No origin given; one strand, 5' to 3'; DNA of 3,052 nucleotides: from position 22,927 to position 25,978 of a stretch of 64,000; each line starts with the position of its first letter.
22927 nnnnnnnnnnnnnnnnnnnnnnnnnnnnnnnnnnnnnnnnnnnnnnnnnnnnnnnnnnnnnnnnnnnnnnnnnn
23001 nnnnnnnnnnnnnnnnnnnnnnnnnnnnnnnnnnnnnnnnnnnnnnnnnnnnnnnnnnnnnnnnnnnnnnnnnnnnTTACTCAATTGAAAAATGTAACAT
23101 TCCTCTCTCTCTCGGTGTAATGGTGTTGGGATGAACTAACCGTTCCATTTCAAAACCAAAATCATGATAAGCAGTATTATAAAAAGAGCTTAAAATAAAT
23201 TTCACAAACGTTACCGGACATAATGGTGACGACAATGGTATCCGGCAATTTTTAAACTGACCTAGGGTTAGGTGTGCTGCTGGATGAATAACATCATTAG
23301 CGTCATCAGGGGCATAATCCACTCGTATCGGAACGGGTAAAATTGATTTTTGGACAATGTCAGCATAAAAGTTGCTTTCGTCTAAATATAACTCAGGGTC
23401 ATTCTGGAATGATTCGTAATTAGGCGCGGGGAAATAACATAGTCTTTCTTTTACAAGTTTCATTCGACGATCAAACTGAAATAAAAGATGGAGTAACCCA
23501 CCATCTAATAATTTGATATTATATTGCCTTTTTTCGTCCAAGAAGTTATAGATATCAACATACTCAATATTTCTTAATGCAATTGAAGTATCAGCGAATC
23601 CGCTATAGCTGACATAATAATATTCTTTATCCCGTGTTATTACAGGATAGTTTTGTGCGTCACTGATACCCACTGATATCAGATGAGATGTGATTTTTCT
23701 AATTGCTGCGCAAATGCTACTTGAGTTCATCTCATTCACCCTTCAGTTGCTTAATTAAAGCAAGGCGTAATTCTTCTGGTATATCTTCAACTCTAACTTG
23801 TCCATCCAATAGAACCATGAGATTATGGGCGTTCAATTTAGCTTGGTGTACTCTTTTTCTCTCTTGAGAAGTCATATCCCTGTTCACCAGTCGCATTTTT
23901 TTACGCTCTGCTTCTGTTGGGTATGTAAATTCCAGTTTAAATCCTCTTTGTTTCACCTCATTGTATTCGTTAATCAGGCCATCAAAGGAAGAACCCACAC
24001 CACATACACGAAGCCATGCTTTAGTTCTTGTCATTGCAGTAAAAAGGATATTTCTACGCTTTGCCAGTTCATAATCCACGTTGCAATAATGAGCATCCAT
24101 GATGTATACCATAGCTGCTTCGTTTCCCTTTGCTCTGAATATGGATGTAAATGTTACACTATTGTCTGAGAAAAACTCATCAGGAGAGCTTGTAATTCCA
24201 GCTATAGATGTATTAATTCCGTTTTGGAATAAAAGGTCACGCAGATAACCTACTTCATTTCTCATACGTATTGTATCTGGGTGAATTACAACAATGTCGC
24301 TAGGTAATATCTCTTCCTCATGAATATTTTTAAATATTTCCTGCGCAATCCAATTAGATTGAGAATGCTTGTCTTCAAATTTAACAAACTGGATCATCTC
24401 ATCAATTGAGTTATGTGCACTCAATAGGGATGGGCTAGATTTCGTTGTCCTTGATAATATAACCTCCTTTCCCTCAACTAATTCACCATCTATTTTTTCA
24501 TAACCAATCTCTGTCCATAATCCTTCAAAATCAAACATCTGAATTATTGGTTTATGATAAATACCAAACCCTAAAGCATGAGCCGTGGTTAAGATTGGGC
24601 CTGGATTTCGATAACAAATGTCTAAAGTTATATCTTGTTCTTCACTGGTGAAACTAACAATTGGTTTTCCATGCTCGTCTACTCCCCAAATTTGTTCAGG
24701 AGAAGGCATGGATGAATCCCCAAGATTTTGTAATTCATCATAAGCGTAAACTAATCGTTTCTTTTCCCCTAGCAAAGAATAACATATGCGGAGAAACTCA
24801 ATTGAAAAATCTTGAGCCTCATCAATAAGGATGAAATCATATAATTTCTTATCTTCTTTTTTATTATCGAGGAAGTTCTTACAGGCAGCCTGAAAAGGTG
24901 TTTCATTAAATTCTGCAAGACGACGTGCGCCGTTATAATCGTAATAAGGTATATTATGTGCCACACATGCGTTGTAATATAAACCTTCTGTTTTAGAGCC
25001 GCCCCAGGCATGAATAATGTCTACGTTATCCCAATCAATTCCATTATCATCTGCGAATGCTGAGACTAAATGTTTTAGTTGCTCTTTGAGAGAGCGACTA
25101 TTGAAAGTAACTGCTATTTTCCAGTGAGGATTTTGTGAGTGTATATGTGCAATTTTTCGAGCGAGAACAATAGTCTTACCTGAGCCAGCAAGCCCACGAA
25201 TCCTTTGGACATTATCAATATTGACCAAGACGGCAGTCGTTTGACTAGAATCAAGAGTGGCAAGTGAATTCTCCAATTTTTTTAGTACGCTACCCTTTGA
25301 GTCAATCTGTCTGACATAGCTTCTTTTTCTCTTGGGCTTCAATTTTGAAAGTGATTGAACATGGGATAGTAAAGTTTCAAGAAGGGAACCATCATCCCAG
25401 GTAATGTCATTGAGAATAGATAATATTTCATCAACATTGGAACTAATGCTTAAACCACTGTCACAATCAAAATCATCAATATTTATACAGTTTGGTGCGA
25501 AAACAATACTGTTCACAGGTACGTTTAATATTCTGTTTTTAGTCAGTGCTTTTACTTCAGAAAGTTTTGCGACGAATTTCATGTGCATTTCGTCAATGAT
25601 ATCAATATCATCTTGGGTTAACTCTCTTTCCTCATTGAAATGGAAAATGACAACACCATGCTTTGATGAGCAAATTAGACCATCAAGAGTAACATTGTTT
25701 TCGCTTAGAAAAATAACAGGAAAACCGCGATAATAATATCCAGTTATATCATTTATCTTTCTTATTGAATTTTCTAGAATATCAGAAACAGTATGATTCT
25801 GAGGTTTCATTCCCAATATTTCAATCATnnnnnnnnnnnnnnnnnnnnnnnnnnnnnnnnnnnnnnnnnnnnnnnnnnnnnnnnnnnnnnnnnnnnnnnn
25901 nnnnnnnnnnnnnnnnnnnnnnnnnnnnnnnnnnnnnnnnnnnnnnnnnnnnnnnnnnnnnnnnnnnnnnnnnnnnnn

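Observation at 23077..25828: Candidate anti-phage defense operon (SF1 helicase-like ATPase plus 220-aa unknown protein) in the P4-satellite cargo hotspot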

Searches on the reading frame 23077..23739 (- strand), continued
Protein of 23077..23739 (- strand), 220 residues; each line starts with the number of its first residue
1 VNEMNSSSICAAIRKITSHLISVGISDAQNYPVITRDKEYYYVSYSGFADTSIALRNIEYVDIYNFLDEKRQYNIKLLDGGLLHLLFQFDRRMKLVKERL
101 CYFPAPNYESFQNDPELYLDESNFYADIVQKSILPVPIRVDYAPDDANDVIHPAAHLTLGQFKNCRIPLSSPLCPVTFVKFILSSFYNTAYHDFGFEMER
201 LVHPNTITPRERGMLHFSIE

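Call 66: search_dna_similar(query=window:23077-23739:-, collection=plasmids, mode=protein, max_rows=20)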
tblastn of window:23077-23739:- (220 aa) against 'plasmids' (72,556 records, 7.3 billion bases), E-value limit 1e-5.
Records with a match: 10; places in all: 11; records where one place covers at least 80% of the query: 9.
Best place of each record, by identity: <60% 10.
By first word of the organism name: Acinetobacter 5; Escherichia 3; Nostoc 1; Ralstonia 1.
By predicted mobility (MOB-suite, as given by PLSDB): conjugative 4; non-mobilizable 4; mobilizable 2.
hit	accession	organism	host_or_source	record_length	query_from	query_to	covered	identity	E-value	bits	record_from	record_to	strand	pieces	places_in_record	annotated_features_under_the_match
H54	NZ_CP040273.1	Nostoc sp. C052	Blasia pusilla,pure culture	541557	3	219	99%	47.1%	4e-50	181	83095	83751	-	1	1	DUF2290 domain-containing protein | ATP-binding domain-containing protein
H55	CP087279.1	Ralstonia solanacearum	Tobacco,whole organism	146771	8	219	96%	41.9%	8e-40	151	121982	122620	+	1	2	record has no annotation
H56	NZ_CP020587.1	Acinetobacter nosocomialis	Homo sapiens,blood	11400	4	219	98%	37.9%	8e-33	131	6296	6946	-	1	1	DUF2290 domain-containing protein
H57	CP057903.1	Escherichia coli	culture,Pooled sheep faecal samples ...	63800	1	219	100%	36.8%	2e-34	136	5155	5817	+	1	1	DUF2290 domain-containing protein | ATP-binding domain-containing protein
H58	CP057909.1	Escherichia coli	culture,Pooled sheep faecal samples ...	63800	1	219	100%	36.8%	2e-34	136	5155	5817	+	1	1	DUF2290 domain-containing protein | ATP-binding domain-containing protein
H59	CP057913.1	Escherichia coli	culture,Pooled sheep faecal samples ...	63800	1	219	100%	36.8%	2e-34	136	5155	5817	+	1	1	DUF2290 domain-containing protein | ATP-binding domain-containing protein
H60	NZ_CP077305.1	Acinetobacter pittii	-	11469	3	217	98%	35.0%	3e-29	121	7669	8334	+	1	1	DUF2290 domain-containing protein | ATP-binding domain-containing protein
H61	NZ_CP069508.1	Acinetobacter pittii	-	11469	3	217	98%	35.0%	3e-29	121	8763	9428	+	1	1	DUF2290 domain-containing protein | ATP-binding domain-containing protein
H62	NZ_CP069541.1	Acinetobacter pittii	-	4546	3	187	84%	35.5%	2e-24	107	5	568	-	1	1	DUF2290 domain-containing protein | ATP-binding domain-containing protein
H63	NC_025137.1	Acinetobacter pittii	-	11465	89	217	59%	39.0%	6e-21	97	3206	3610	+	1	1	DUF2290 domain-containing protein (x2)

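Call 80: get_annotated_region(hit=H57, flank=4000)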
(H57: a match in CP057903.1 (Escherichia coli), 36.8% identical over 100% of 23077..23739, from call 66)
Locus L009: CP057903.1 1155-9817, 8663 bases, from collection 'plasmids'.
description: Escherichia coli strain RHB10-C19 plasmid pRHB10-C19_3, complete sequence
organism: Escherichia coli (NCBI taxid 562)
taxonomy: Bacteria; Pseudomonadota; Gammaproteobacteria; Enterobacterales; Enterobacteriaceae; Escherichia; Escherichia coli
host: -; source: culture,Pooled sheep faecal samples collected from floor of farm; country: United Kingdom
typing (MOB-suite, as given by PLSDB): conjugative; replicon IncI-gamma/K1; relaxase MOBP; mating-pair formation MPF_I
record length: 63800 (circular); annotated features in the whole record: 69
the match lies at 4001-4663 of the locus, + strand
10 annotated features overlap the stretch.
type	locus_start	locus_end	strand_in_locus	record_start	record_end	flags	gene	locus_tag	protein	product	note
CDS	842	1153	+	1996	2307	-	-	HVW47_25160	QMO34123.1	type II toxin-antitoxin system RelE/ParE family toxin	-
CDS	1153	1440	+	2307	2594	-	-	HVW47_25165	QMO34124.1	helix-turn-helix transcriptional regulator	-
CDS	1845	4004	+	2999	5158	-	-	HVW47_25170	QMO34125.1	ATP-binding domain-containing protein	-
CDS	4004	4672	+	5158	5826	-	-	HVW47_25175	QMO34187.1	DUF2290 domain-containing protein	-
CDS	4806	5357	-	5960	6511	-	-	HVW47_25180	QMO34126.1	plasmid stability family protein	-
CDS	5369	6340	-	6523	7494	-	-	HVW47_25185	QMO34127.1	plasmid stabilization protein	-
CDS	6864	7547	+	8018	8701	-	-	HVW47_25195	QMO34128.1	DNA methylase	-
CDS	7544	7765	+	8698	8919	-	-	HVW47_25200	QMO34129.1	hypothetical protein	-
CDS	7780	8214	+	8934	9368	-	-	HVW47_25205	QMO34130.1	DUF1380 domain-containing protein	-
CDS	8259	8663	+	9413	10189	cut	-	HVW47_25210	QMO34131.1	hypothetical protein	-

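Call 81: get_annotated_region(hit=H56, flank=4000)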
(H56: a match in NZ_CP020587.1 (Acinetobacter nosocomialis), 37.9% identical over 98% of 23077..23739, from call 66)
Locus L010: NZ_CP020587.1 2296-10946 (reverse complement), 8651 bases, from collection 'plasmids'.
description: Acinetobacter nosocomialis strain SSA3 plasmid pSSA3_1, complete sequence
organism: Acinetobacter nosocomialis (NCBI taxid 106654)
taxonomy: Bacteria; Pseudomonadota; Gammaproteobacteria; Moraxellales; Moraxellaceae; Acinetobacter; Acinetobacter nosocomialis
host: -; source: Homo sapiens,blood; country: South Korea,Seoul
typing (MOB-suite, as given by PLSDB): mobilizable; replicon rep_cluster_1364; relaxase MOBQ
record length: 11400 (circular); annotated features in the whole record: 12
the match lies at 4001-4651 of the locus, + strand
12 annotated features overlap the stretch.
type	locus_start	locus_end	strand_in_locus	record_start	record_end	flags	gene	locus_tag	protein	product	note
CDS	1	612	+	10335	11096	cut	-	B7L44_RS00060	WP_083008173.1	hypothetical protein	-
CDS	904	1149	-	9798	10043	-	-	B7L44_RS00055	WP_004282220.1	hypothetical protein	-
CDS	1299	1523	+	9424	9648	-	-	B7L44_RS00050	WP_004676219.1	helix-turn-helix transcriptional regulator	-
CDS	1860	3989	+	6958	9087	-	-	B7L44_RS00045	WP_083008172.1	ATP-binding domain-containing protein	-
CDS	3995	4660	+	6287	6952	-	-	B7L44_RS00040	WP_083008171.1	DUF2290 domain-containing protein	-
CDS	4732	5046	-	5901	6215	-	-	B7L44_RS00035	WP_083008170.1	BrnA antitoxin family protein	-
CDS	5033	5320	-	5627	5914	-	-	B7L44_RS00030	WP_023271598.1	BrnT family toxin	-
CDS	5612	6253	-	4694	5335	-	-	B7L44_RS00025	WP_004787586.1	TetR/AcrR family transcriptional regulator C-terminal domain-containing protein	GO:0045892 - negative regulation of DNA-templated transcription [Evidence IEA]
predicted_resistance_gene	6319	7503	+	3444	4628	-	tet(39)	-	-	tetracycline efflux MFS transporter Tet(39)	predicted by amrfinderplus; class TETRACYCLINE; identity 100.0%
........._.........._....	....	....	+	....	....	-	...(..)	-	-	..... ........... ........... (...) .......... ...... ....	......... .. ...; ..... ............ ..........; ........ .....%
CDS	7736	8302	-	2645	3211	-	-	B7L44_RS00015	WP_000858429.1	plasmid replication DNA-binding protein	-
CDS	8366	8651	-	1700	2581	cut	repM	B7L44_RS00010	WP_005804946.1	replication initiation protein RepM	GO:0006270 - DNA replication initiation [Evidence IEA]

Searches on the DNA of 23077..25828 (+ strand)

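Call 17: search_dna_similar(query=window:23077-25828:+, collection=ecoli_genomes, mode=near, max_rows=25)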
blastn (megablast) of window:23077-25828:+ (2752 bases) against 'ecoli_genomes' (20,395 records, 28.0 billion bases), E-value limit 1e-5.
Records with a match: 25; places in all: 25; records where one place covers at least 80% of the query: 25.
Genomes with a match: 25 of 5426; with a place that covers at least 80% of the query: 25. Places per genome that has any: lowest 1, median 1, highest 1. On chromosomes: 25 places; on plasmids: 0.
Best place of each record, by identity: >=99% 25.
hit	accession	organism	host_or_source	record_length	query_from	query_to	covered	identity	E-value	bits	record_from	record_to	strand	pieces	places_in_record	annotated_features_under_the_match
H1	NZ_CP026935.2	Escherichia coli strain CFS3292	Bos taurus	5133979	1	2752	100%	100.0%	0e+0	5083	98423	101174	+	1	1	DEAD/DEAH box helicase | DUF2290 domain-containing protein | hypothetical protein | tyrosine-type recombinase/integrase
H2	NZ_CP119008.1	Escherichia coli strain CE0011b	Bos taurus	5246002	1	2752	100%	100.0%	0e+0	5083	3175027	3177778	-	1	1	DEAD/DEAH box helicase | DUF2290 domain-containing protein | hypothetical protein | tyrosine-type recombinase/integrase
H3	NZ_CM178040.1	Escherichia coli strain JX4-T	chicken gut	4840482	1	2752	100%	100.0%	0e+0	5083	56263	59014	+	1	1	DEAD/DEAH box helicase | DUF2290 domain-containing protein | phage integrase central domain-containing protein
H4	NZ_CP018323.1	Escherichia coli strain KSC9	porcine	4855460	1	2752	100%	100.0%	0e+0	5077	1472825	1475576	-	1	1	DEAD/DEAH box helicase | DUF2290 domain-containing protein | tyrosine-type recombinase/integrase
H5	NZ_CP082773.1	Escherichia coli O99:H6 strain CU42ET-1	Homo sapiens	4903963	1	2752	100%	100.0%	0e+0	5077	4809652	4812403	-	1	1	DEAD/DEAH box helicase | DUF2290 domain-containing protein | hypothetical protein | tyrosine-type recombinase/integrase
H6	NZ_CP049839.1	Escherichia coli strain UPEC-455U/190220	Homo sapiens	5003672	1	2752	100%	100.0%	0e+0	5077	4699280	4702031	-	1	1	DEAD/DEAH box helicase | DUF2290 domain-containing protein | tyrosine-type recombinase/integrase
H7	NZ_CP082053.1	Escherichia coli strain MS20677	Homo sapiens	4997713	1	2752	100%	100.0%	0e+0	5077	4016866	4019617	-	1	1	DEAD/DEAH box helicase | DUF2290 domain-containing protein | tyrosine-type recombinase/integrase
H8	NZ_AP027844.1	Escherichia coli strain 2017.18.02CC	Homo sapiens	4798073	1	2752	100%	100.0%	0e+0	5077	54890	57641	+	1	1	DEAD/DEAH box helicase | DUF2290 domain-containing protein | tyrosine-type recombinase/integrase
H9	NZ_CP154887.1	Escherichia coli strain 5735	Bovine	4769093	1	2752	100%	100.0%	0e+0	5077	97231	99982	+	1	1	DEAD/DEAH box helicase | DUF2290 domain-containing protein | tyrosine-type recombinase/integrase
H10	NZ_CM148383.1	Escherichia coli strain PK-F-10132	Gallus gallus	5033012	1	2752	100%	100.0%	0e+0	5077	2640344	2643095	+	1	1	DEAD/DEAH box helicase | DUF2290 domain-containing protein | tyrosine-type recombinase/integrase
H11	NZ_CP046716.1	Escherichia coli strain T16R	pet dog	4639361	1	2752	100%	99.9%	0e+0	5072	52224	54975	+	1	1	DEAD/DEAH box helicase | DUF2290 domain-containing protein | tyrosine-type recombinase/integrase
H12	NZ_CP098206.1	Escherichia coli strain Z0117EC0054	Canis lupus familiaris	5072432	1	2752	100%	99.9%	0e+0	5072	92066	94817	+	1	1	DEAD/DEAH box helicase | DUF2290 domain-containing protein | hypothetical protein | tyrosine-type recombinase/integrase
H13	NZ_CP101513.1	Escherichia coli strain HH194M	migratory bird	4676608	1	2752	100%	99.9%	0e+0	5072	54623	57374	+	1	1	DEAD/DEAH box helicase | DUF2290 domain-containing protein | tyrosine-type recombinase/integrase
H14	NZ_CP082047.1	Escherichia coli strain MS21199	Homo sapiens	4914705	1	2752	100%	99.9%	0e+0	5072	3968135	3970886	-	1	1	DEAD/DEAH box helicase | DUF2290 domain-containing protein | tyrosine-type recombinase/integrase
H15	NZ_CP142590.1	Escherichia coli strain 64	Sika deer feces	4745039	1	2752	100%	99.9%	0e+0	5072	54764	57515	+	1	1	DEAD/DEAH box helicase | DUF2290 domain-containing protein | tyrosine-type recombinase/integrase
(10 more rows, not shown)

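Call 18: get_annotated_region(hit=H1, flank=12000)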
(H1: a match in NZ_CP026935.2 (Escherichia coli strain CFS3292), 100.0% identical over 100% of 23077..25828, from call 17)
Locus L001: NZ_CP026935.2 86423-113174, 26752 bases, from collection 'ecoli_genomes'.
description: Escherichia coli strain CFS3292 chromosome, complete genome
organism: Escherichia coli strain CFS3292 (NCBI taxid 562)
replicon: chromosome; assembly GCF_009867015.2
host: Bos taurus; source: Bovine adult; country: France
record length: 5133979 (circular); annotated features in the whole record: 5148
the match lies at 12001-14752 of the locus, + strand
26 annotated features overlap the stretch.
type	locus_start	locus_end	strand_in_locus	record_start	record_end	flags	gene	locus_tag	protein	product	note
CDS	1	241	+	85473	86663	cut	nepI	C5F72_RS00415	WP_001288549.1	purine ribonucleoside efflux pump NepI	-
CDS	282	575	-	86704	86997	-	yicS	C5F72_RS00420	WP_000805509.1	protein YicS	-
CDS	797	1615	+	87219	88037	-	nlpA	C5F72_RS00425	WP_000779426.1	lipoprotein NlpA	-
CDS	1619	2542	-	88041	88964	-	yicL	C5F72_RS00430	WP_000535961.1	carboxylate/amino acid/amine transporter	-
CDS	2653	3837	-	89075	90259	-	setC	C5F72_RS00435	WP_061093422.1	sugar efflux transporter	-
CDS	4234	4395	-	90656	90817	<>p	rhuM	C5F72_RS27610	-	RhuM family protein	internal stop; incomplete; partial in the middle of a contig; missing N-terminus and C-terminus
CDS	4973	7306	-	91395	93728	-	-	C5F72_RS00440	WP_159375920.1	primase-helicase zinc-binding domain-containing protein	-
CDS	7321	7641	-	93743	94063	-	-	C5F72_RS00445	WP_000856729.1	DUF5375 domain-containing protein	-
CDS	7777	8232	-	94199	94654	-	-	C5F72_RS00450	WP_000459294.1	hypothetical protein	-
CDS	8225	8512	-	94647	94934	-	-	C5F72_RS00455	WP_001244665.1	hypothetical protein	-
CDS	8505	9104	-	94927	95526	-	-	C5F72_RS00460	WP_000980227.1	host cell division inhibitor Icd-like protein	-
CDS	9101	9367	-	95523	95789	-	-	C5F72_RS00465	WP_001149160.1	helix-turn-helix transcriptional regulator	-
CDS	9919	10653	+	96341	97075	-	-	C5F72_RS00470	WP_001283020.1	hypothetical protein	-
CDS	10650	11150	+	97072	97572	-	-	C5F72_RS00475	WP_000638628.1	ogr/Delta-like zinc finger family protein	-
CDS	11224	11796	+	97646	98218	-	-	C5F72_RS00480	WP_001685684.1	phage polarity suppression protein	-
CDS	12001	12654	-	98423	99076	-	-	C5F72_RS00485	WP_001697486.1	DUF2290 domain-containing protein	-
CDS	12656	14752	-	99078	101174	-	-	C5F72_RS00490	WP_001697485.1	DEAD/DEAH box helicase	-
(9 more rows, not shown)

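Call 65: search_dna_similar(query=window:23077-25828:+, collection=ecoli_genomes, mode=distant, max_rows=30, rows=spread)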
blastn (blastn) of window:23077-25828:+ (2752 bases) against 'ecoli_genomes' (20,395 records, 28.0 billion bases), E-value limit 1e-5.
Records with a match: 28; places in all: 28; records where one place covers at least 80% of the query: 25.
Genomes with a match: 28 of 5426; with a place that covers at least 80% of the query: 25. Places per genome that has any: lowest 1, median 1, highest 1. On chromosomes: 28 places; on plasmids: 0.
Best place of each record, by identity: >=99% 25; 60-80% 3.
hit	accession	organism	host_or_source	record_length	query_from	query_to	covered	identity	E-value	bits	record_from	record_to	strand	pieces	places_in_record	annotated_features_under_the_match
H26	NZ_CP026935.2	Escherichia coli strain CFS3292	Bos taurus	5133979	1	2752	100%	100.0%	0e+0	4964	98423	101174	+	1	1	DEAD/DEAH box helicase | DUF2290 domain-containing protein | hypothetical protein | tyrosine-type recombinase/integrase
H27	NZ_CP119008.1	Escherichia coli strain CE0011b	Bos taurus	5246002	1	2752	100%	100.0%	0e+0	4964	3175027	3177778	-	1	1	DEAD/DEAH box helicase | DUF2290 domain-containing protein | hypothetical protein | tyrosine-type recombinase/integrase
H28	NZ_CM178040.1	Escherichia coli strain JX4-T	chicken gut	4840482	1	2752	100%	100.0%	0e+0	4964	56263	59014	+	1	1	DEAD/DEAH box helicase | DUF2290 domain-containing protein | phage integrase central domain-containing protein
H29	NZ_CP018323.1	Escherichia coli strain KSC9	porcine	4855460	1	2752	100%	100.0%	0e+0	4959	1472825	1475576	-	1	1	DEAD/DEAH box helicase | DUF2290 domain-containing protein | tyrosine-type recombinase/integrase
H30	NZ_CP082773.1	Escherichia coli O99:H6 strain CU42ET-1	Homo sapiens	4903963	1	2752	100%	100.0%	0e+0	4959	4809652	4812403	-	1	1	DEAD/DEAH box helicase | DUF2290 domain-containing protein | hypothetical protein | tyrosine-type recombinase/integrase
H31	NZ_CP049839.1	Escherichia coli strain UPEC-455U/190220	Homo sapiens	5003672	1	2752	100%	100.0%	0e+0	4959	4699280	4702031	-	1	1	DEAD/DEAH box helicase | DUF2290 domain-containing protein | tyrosine-type recombinase/integrase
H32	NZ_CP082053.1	Escherichia coli strain MS20677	Homo sapiens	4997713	1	2752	100%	100.0%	0e+0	4959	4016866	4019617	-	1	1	DEAD/DEAH box helicase | DUF2290 domain-containing protein | tyrosine-type recombinase/integrase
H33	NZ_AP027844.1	Escherichia coli strain 2017.18.02CC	Homo sapiens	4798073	1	2752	100%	100.0%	0e+0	4959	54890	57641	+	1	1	DEAD/DEAH box helicase | DUF2290 domain-containing protein | tyrosine-type recombinase/integrase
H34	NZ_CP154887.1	Escherichia coli strain 5735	Bovine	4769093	1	2752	100%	100.0%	0e+0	4959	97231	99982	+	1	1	DEAD/DEAH box helicase | DUF2290 domain-containing protein | tyrosine-type recombinase/integrase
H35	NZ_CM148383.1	Escherichia coli strain PK-F-10132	Gallus gallus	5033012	1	2752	100%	100.0%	0e+0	4959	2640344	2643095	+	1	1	DEAD/DEAH box helicase | DUF2290 domain-containing protein | tyrosine-type recombinase/integrase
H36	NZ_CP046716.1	Escherichia coli strain T16R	pet dog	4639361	1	2752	100%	99.9%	0e+0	4955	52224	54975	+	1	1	DEAD/DEAH box helicase | DUF2290 domain-containing protein | tyrosine-type recombinase/integrase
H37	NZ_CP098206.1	Escherichia coli strain Z0117EC0054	Canis lupus familiaris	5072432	1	2752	100%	99.9%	0e+0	4955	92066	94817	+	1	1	DEAD/DEAH box helicase | DUF2290 domain-containing protein | hypothetical protein | tyrosine-type recombinase/integrase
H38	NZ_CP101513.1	Escherichia coli strain HH194M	migratory bird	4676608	1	2752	100%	99.9%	0e+0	4955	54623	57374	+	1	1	DEAD/DEAH box helicase | DUF2290 domain-containing protein | tyrosine-type recombinase/integrase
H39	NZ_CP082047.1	Escherichia coli strain MS21199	Homo sapiens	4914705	1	2752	100%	99.9%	0e+0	4955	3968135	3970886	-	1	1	DEAD/DEAH box helicase | DUF2290 domain-containing protein | tyrosine-type recombinase/integrase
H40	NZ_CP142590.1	Escherichia coli strain 64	Sika deer feces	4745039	1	2752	100%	99.9%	0e+0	4955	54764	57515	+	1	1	DEAD/DEAH box helicase | DUF2290 domain-containing protein | tyrosine-type recombinase/integrase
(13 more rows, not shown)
